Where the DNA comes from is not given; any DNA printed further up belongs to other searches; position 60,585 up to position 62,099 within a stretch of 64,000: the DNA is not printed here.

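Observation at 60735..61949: Unassigned 404-aa membrane protein in the slot where TssL is often found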

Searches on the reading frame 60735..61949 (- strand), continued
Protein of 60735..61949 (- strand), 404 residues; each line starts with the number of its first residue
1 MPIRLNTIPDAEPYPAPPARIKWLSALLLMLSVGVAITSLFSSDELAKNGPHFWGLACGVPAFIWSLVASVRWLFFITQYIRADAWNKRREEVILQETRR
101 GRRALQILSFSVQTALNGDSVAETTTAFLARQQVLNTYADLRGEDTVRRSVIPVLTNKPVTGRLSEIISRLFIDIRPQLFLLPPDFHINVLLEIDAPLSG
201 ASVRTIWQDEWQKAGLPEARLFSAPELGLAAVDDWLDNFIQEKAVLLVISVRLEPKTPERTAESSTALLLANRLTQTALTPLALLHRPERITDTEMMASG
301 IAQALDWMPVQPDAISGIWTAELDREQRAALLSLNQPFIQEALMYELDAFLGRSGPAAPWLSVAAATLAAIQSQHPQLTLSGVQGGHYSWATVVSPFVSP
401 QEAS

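Call 63: find_related_loci(query=A2, collection=genome_contigs, flank=8000)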
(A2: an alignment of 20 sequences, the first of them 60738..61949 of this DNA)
Query A2 (404 aa) in genome_contigs; peptide patterns used: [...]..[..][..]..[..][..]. (x = any residue, [..] = any of these).
109 stretches matched a pattern; 90 encode a relative of the query (tblastn E <= 1e-3); the best 80 are kept; 80 distinct loci.
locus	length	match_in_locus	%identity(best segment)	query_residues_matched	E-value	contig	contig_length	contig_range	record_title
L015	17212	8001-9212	96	1-404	0e+0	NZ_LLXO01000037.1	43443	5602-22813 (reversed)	Entomohabitans teleogrylli strain SCU-B244 contig37, whole genome shotgun sequence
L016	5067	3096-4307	96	1-404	0e+0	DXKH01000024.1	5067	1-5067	MAG TPA_asm: Citrobacter sp. isolate HRGM_Genome_0066 HRGM_Genome_0066_24, whole genome shotgun sequence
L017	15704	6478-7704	39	1-404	1e-76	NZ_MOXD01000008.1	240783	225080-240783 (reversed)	Serratia oryzae strain J11-6 NODE_8_length_240783_cov_48.2053, whole genome shotgun sequence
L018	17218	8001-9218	37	1-403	8e-76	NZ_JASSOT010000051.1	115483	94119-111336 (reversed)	Lelliottia sp. V86_10 NODE_19_length_115483_cov_15.375819, whole genome shotgun sequence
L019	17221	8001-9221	38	1-402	9e-72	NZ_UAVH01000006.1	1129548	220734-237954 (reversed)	Yersinia pestis strain NCTC5923, whole genome shotgun sequence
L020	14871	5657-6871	37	1-402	3e-71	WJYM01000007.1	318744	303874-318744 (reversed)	Enterobacteriaceae bacterium RIT691 7, whole genome shotgun sequence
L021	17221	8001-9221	36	1-402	6e-74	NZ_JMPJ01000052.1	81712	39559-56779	Ewingella americana ATCC 33852 GEAM.assembly.059, whole genome shotgun sequence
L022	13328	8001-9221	37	1-402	6e-67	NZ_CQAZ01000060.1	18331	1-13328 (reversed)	Yersinia pekkanenii strain A125KOH2, whole genome shotgun sequence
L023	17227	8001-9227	37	1-404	3e-66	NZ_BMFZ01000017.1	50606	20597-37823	Hafnia psychrotolerans strain CGMCC 1.12806 sequence17, whole genome shotgun sequence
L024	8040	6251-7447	34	1-402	9e-66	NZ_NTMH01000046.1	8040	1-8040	Pantoea allii strain LMG 24248 contig326, whole genome shotgun sequence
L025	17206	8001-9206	61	1-402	2e-156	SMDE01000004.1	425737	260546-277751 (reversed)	Phytobacter diazotrophicus strain DSM 17806 Ga0244675_104, whole genome shotgun sequence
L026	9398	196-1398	35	1-402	1e-64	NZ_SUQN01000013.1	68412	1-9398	Citrobacter gillenii strain UMG736 UMG736_13, whole genome shotgun sequence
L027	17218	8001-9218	36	1-401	1e-64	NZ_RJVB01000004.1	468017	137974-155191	Erwinia sp. JUb26 Ga0304838_104, whole genome shotgun sequence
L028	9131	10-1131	37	34-399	6e-63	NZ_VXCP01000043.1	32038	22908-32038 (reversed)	Pseudomonas akapageensis strain PS24 2828-6-18_S1_L001_R1_001_(paired)_contig_43, whole genome shotgun sequence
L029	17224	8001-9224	36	1-402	6e-61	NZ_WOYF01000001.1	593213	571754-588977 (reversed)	Budvicia diplopodorum strain D9 Scaffold1_1, whole genome shotgun sequence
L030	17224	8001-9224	34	1-399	9e-61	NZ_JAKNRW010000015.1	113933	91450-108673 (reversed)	Pseudomonas violetae strain TNT19 NODE_15_length_113933_cov_58.419345, whole genome shotgun sequence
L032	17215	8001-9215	34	1-400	7e-60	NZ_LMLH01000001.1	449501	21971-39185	Pseudomonas sp. Leaf48 contig_1, whole genome shotgun sequence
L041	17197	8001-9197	33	1-402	4e-57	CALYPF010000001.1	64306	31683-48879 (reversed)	MAG: uncultured Enterobacteriaceae bacterium isolate SRR11267054_bin.5_metawrap_v1.3.0_MAG genome assembly, contig: ERZ9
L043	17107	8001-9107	34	44-402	9e-57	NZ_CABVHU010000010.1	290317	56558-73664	Pseudomonas fluorescens isolate PS833, whole genome shotgun sequence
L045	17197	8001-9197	33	1-402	1e-56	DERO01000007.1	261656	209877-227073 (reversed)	MAG TPA_asm: Leclercia adecarboxylata isolate UBA3338 UBA3338_contig_40, whole genome shotgun sequence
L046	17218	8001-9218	34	1-399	9e-56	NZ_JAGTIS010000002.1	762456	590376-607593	Pseudomonas boanensis strain DB1 AS-pseudo_contig2, whole genome shotgun sequence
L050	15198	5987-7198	35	1-396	4e-55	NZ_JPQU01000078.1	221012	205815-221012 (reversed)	Pseudomonas syringae strain GAW0119 contig78.1, whole genome shotgun sequence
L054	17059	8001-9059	36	52-396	5e-59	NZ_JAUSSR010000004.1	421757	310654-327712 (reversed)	Pseudomonas lini strain CC269 Ga0466901_04, whole genome shotgun sequence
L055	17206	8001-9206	34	1-396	2e-54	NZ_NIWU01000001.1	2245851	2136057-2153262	Pseudomonas umsongensis strain DSM 16611 contig1, whole genome shotgun sequence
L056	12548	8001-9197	32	1-402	4e-54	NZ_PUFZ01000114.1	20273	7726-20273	Pantoea sp. ARC607 contig_114, whole genome shotgun sequence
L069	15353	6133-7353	36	1-400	3e-52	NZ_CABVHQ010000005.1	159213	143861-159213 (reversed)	Pseudomonas fluorescens isolate PS691, whole genome shotgun sequence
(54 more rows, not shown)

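Call 68: search_protein_families(proteins=[L032:3953-6724:+, L055:4129-6759:+, L046:3400-6144:+, L054:4281-7157:+, L069:2363-5047:+, L027:2274-5375:+, L025:6505-7269:+, L032:6724-7989:+], library=ncbifam, max_evalue=0.001)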
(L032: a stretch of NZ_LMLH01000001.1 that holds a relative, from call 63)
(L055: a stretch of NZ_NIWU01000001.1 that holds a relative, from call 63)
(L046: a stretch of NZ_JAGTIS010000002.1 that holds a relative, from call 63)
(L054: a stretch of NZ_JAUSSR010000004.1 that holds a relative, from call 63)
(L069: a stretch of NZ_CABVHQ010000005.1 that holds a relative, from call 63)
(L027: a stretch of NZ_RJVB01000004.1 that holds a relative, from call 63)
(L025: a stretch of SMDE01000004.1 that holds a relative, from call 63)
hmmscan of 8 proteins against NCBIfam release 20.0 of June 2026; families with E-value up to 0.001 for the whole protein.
L032:3953-6724:+ (924 aa): 0 families

L055:4129-6759:+ (877 aa): 0 families

L046:3400-6144:+ (915 aa): 0 families

L054:4281-7157:+ (959 aa): 0 families

L069:2363-5047:+ (895 aa): 0 families

L027:2274-5375:+ (1034 aa): 1 family
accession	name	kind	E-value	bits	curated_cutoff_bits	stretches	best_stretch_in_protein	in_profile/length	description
NF041559.1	BTH_I2691_fam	subfamily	1.7e-103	347.8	150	1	22-881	1-857/858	T6SS effector BTH_I2691 family protein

L025:6505-7269:+ (255 aa): 0 families

L032:6724-7989:+ (422 aa): 0 families

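Call 70: profile_search(protein=L032:3953-6724:+)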
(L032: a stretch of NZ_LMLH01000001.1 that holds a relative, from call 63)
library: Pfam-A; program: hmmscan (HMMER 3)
A. the first sequence (924 residues): domains with independent E <= 10: 0; with E <= 0.001: 0
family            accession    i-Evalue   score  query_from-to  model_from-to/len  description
(no Pfam family matches the first sequence, even at E <= 10)

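Call 73: search_protein_families(proteins=[L019:3010-5190:+, L045:5312-7414:+, L041:3262-5547:+, L030:3749-6367:+, L056:4777-6696:+, L024:2516-3727:+, L043:5105-6559:+, L043:6564-7610:+, L050:1127-2911:+, L050:2914-4194:+], library=ncbifam, max_evalue=0.001)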
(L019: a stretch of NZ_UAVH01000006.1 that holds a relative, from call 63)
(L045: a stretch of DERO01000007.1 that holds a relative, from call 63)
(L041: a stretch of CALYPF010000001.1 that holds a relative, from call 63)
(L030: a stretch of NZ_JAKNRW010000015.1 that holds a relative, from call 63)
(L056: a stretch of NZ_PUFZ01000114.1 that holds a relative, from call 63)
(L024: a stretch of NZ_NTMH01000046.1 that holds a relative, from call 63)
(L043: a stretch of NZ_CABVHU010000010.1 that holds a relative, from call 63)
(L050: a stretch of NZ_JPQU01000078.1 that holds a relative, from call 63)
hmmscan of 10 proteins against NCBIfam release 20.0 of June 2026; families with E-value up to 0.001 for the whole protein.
L019:3010-5190:+ (727 aa): 0 families

L045:5312-7414:+ (701 aa): 0 families

L041:3262-5547:+ (762 aa): 0 families

L030:3749-6367:+ (873 aa): 0 families

L056:4777-6696:+ (640 aa): 17 families
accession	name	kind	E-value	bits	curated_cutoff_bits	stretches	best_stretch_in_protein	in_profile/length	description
TIGR02594.1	TIGR02594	subfamily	6.4e-22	78.3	70.55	1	434-554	2-116/132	TIGR02594 family protein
NF052398.1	Agg_Promo_Fact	equivalog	3.2e-17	63.4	170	2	318-410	29-115/202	aggregation-promoting factor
TIGR02899.1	spore_safA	subfamily_domain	4e-16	58.7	67.85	2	269-309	1-42/44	SafA/ExsA family spore coat assembly protein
NF008050.0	PRK10783.1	equivalog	3.5e-14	52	508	1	259-365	338-450/457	murein transglycosylase D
NF050804.1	CellDivDipMCaul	equivalog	2.7e-13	49.6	900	1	267-422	311-460/634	cell division endopeptidase DipM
NF040883.1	amid_act_ActS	equivalog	9.7e-13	47.9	375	2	316-389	32-106/242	amidase activator ActS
NF042931.1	SAG1386_EF1546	equivalog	1.4e-11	44.7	80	1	313-362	105-157/158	SAG1386/EF1546 family surface-associated protein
NF010495.0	PRK13914.1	equivalog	3.1e-10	39.6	647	1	317-378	27-87/481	invasion associated endopeptidase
NF004974.0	PRK06347.1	equivalog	4.7e-10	39.1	701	2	313-403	326-412/592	1,4-beta-N-acetylmuramoylhydrolase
NF008399.0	PRK11198.1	equivalog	8.1e-10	39.3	134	1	258-309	89-145/149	peptidoglycan-binding protein LysM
NF010723.1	PRK14125.1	equivalog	4.2e-09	36.2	60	1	259-309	27-84/87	cell division suppressor protein YneA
NF008123.1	PRK10871.1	equivalog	4.1e-07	29.7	311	1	317-428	104-215/365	murein hydrolase activator NlpD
NF041208.1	celldiv_DipM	equivalog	4.1e-07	29.6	740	0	317-404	183-267/419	cell division endopeptidase DipM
TIGR02907.1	spore_VI_D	equivalog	1.1e-06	28.5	169.85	0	267-307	302-341/344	stage VI sporulation protein D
NF047755.1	LIC_10271_M23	exception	8.2e-06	25.7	180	0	260-310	20-70/207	LIC_10271 family cell wall hydrolase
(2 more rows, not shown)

L024:2516-3727:+ (404 aa): 0 families

L043:5105-6559:+ (485 aa): 0 families

L043:6564-7610:+ (349 aa): 0 families

L050:1127-2911:+ (595 aa): 3 families
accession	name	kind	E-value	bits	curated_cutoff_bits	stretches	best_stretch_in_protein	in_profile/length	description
TIGR04265.1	bac_cardiolipin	equivalog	3.6e-15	55.9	290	1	265-355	255-341/483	cardiolipin synthase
NF008427.0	PRK11263.1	equivalog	5.1e-15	55.5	281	1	259-356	139-231/409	cardiolipin synthase ClsB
NF009107.0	PRK12452.1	equivalog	1.3e-05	24.2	787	0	490-523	424-458/509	cardiolipin synthase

L050:2914-4194:+ (427 aa): 1 family
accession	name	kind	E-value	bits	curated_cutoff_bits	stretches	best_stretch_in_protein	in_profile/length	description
NF033786.1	phenyl_MerG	equivalog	6.4e-06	26.3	350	1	125-215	59-158/217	phenylmercury resistance protein MerG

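Call 75: profile_search(protein=L019:3010-5190:+)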
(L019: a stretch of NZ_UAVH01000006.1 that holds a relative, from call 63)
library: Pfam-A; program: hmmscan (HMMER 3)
A. the first sequence (727 residues): domains with independent E <= 10: 1; with E <= 0.001: 1
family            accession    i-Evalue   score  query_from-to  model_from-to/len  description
Peptidase_M23     PF01551.29    4.6e-05    24.0      42-156         3-89/96  Peptidase family M23

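Call 81: find_homologous_proteins(query=A1, max_evalue=0.01)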
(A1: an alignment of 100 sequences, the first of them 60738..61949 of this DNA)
Query A1 (100 sequences) (404 aa, profile of the alignment): 70 proteins with E <= 0.01 among 8000 candidates.
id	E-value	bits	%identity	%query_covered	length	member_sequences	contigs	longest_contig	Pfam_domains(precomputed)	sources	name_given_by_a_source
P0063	1.2e-135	471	34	98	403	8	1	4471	-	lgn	-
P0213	1.1e-130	454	32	98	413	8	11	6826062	-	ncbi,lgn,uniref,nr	ncbi:hypothetical protein TUM18999_59100 [Pseudomonas tohonis]|uniref:Uncharacterized protein n=2 Ta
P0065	1.8e-129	450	33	89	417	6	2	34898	-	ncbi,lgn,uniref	ncbi:hypothetical protein [Pseudomonas sp.]|uniref:hypothetical protein n=1 Tax=Pseudomonas sp. TaxI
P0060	5.4e-129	449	37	100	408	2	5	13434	-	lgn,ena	-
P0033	3.4e-127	443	81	100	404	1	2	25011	-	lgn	-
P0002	1.5e-126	441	98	100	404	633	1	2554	-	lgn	-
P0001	3.4e-126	440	100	100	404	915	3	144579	-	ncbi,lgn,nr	ncbi:hypothetical protein FHH44_08265 [Escherichia coli]|nr:hypothetical protein [Escherichia coli] 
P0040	3.8e-125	436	75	100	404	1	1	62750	-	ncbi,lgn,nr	ncbi:hypothetical protein ODD08_004034 [Salmonella enterica]|nr:hypothetical protein [Salmonella ent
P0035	2.3e-124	434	76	100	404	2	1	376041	-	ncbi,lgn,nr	ncbi:hypothetical protein EHE65_03945 [Salmonella enterica subsp. enterica]|nr:hypothetical protein 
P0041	3.1e-122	427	74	100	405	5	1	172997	-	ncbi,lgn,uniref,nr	ncbi:hypothetical protein [Salmonella enterica]|uniref:hypothetical protein n=1 Tax=Salmonella enter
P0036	5.6e-121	422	75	100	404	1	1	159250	-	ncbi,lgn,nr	ncbi:hypothetical protein EHN46_15780 [Salmonella enterica]|nr:hypothetical protein [Salmonella ente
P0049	1.2e-119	418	61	100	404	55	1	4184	-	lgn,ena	-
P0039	5.1e-119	416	74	100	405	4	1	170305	-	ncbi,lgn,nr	ncbi:hypothetical protein Q4X31_002694 [Salmonella enterica]|nr:hypothetical protein [Salmonella ent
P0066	1.4e-118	415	31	98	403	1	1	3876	-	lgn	-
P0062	6.7e-116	406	37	88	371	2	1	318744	-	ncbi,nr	ncbi:hypothetical protein GJV06_15810 [Enterobacteriaceae bacterium RIT691]|nr:hypothetical protein 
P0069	2.9e-114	400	32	98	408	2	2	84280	-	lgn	-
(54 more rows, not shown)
